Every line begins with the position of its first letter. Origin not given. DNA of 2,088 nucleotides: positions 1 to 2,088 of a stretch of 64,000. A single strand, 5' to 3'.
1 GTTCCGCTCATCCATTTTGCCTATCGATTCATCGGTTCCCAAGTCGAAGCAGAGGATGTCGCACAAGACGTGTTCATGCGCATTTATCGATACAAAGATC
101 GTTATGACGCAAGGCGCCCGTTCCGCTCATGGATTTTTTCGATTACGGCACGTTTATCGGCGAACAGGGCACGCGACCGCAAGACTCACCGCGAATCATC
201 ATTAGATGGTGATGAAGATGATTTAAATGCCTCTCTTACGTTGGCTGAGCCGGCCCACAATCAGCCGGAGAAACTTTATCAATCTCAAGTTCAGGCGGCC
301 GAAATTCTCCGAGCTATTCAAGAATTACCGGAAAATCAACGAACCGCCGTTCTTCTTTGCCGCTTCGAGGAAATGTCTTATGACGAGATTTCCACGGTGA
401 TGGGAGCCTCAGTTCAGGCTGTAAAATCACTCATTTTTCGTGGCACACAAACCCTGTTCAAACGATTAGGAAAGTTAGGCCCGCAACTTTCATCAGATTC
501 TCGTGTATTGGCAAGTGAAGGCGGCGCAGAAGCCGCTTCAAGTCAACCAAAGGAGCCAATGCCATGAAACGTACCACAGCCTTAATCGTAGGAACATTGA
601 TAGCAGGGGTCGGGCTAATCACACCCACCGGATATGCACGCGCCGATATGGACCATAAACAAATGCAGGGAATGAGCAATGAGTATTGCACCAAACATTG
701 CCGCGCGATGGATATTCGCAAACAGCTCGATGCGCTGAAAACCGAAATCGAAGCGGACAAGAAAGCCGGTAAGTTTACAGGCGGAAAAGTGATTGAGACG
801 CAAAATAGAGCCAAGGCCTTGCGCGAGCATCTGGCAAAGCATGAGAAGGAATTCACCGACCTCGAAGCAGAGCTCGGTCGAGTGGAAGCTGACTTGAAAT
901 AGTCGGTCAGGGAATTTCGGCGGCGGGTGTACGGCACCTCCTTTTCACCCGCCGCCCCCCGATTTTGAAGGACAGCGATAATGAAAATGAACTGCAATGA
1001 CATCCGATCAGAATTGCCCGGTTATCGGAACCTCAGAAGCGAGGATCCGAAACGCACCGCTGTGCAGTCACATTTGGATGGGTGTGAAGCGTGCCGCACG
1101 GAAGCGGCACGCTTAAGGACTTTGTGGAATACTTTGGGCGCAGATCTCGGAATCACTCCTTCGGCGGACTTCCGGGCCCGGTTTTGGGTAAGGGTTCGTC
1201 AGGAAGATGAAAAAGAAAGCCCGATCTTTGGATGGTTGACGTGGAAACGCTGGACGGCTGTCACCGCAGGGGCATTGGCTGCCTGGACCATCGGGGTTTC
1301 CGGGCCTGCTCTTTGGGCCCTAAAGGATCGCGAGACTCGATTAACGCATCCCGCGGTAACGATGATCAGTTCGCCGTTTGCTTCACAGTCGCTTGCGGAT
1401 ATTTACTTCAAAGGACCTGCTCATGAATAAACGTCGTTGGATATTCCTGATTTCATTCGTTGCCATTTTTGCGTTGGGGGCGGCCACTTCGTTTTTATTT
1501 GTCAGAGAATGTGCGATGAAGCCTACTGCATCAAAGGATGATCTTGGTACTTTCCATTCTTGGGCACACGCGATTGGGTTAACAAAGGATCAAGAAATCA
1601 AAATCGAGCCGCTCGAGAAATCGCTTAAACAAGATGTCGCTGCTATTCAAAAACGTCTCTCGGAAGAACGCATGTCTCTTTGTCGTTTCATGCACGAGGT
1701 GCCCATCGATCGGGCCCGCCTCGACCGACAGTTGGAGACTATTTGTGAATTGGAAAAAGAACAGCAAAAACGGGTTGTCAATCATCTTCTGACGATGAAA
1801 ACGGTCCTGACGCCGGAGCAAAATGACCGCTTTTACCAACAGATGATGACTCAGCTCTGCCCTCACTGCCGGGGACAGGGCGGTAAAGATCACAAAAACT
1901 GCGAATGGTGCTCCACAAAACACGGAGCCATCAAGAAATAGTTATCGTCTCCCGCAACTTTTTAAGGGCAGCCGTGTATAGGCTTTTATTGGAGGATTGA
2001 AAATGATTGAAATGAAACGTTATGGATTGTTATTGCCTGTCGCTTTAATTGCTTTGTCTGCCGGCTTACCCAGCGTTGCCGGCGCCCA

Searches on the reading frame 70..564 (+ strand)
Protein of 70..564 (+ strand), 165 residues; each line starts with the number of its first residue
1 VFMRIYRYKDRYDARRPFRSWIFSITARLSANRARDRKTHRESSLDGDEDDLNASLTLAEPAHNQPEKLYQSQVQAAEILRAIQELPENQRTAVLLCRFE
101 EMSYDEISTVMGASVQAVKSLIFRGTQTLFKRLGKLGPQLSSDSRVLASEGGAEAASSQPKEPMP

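Call 17: search_protein_families(library=pfam, proteins=[window:70-564:+], max_evalue=0.001)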
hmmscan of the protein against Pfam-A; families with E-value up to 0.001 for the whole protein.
window:70-564:+ (165 aa): 2 families
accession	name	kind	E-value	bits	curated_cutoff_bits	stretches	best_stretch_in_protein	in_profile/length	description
PF08281.18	Sigma70_r4_2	-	5.8e-18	64.7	25.7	1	78-126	3-51/54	Sigma-70, region 4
PF04545.22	Sigma70_r4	-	1.3e-09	37.8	24.1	1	82-129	1-48/50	Sigma-70, region 4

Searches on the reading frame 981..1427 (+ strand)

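Call 57: search_protein_families(library=pfam, proteins=[window:981-1427:+], max_evalue=0.01)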
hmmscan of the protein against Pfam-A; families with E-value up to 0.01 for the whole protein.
window:981-1427:+ (149 aa): 1 family
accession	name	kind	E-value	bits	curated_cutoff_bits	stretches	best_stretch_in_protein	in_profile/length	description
PF13490.11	zf-HC2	-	0.00025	21.5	22.2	1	5-39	1-35/35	Putative zinc-finger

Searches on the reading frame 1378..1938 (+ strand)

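Call 17: search_protein_families(library=pfam, proteins=[window:1378-1938:+], max_evalue=0.001)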
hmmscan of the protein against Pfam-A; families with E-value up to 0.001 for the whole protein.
window:1378-1938:+ (187 aa): 2 families
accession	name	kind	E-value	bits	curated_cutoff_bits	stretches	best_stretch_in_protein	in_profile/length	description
PF13801.11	Metal_resist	-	2.5e-09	37.8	29.2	1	28-150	5-124/125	Heavy-metal resistance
PF07813.17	LTXXQ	-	2.3e-05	25.4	24.3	1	59-155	6-99/100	LTXXQ motif family protein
